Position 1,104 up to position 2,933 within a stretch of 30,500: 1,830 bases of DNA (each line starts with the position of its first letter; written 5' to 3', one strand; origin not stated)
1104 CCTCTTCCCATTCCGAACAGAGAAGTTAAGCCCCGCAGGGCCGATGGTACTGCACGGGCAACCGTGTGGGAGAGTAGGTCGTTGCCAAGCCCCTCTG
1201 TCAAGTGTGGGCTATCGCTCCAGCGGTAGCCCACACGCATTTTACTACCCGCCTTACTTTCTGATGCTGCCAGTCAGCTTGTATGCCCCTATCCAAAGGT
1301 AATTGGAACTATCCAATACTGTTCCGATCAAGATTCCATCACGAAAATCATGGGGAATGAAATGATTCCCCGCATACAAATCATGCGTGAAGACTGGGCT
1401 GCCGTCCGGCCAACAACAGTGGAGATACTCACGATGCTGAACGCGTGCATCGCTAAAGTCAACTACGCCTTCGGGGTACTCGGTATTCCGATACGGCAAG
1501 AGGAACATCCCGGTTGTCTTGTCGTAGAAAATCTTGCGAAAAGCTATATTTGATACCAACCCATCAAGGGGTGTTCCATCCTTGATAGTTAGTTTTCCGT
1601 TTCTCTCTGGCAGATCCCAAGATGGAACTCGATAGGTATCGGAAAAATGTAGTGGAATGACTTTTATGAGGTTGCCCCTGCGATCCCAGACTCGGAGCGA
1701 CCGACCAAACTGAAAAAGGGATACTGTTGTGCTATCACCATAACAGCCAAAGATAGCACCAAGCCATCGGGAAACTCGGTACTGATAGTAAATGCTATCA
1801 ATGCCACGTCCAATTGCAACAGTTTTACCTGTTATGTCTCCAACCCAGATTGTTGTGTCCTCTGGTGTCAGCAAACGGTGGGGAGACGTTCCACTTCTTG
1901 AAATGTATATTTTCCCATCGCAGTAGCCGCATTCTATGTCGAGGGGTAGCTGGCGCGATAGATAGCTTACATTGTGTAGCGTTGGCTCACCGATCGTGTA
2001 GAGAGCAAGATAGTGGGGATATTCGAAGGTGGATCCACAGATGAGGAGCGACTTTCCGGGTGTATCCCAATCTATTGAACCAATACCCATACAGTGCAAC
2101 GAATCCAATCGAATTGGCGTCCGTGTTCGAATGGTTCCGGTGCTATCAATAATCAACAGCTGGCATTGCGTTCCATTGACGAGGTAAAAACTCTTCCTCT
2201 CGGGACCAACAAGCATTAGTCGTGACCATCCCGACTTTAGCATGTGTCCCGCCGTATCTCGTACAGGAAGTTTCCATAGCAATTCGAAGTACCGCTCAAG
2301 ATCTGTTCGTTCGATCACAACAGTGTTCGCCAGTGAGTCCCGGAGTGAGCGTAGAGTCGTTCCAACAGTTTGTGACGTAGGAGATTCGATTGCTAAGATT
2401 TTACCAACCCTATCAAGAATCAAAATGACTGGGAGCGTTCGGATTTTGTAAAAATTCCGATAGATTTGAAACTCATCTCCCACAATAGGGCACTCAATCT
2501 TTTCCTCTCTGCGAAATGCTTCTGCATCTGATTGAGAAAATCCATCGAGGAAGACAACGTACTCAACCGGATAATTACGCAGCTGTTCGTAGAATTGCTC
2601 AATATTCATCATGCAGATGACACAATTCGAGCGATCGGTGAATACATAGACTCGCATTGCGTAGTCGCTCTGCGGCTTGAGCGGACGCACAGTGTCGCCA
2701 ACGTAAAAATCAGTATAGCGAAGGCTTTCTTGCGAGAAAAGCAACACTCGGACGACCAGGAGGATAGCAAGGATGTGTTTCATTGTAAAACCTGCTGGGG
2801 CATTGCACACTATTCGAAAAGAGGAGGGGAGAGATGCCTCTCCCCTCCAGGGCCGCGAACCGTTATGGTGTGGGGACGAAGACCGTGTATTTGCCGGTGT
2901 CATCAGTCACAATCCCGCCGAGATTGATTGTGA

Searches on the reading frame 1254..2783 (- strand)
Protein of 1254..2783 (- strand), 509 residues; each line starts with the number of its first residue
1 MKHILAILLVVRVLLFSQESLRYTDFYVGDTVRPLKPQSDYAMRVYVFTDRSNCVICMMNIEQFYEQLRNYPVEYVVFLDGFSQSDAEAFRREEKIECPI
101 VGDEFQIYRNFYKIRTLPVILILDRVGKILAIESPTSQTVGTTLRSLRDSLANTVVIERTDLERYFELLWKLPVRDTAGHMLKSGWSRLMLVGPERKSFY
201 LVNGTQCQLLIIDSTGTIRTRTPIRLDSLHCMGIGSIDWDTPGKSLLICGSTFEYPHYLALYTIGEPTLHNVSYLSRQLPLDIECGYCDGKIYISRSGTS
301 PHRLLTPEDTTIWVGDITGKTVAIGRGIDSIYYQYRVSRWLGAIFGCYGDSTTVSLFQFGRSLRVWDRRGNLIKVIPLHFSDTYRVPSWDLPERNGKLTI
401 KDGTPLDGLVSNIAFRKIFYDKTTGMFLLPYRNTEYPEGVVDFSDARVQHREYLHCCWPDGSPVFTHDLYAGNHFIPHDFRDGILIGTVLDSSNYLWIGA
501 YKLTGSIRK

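Call 49: search_protein_families(library=pfam, proteins=[window:1254-2783:-], max_evalue=1)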
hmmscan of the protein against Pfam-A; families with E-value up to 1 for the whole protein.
window:1254-2783:- (509 aa): 1 family
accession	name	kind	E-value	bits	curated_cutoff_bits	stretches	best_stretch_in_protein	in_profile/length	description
PF13905.12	Thioredoxin_8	-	0.001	19.8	27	1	48-129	10-94/94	Thioredoxin-like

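Call 73: search_protein_families(library=ncbifam, proteins=[window:1254-2783:-], max_evalue=0.1)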
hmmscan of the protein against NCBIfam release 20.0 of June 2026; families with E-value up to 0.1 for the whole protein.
window:1254-2783:- (509 aa): 2 families
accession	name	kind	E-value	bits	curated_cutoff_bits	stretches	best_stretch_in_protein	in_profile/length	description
NF002854.0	PRK03147.1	subfamily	0.0042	17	170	1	54-133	77-156/176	thiol-disulfide oxidoreductase ResA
NF052402.1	ThlOxiredEpsilon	equivalog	0.066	12.8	370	0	44-77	130-162/236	bifunctional thiol oxidoreductase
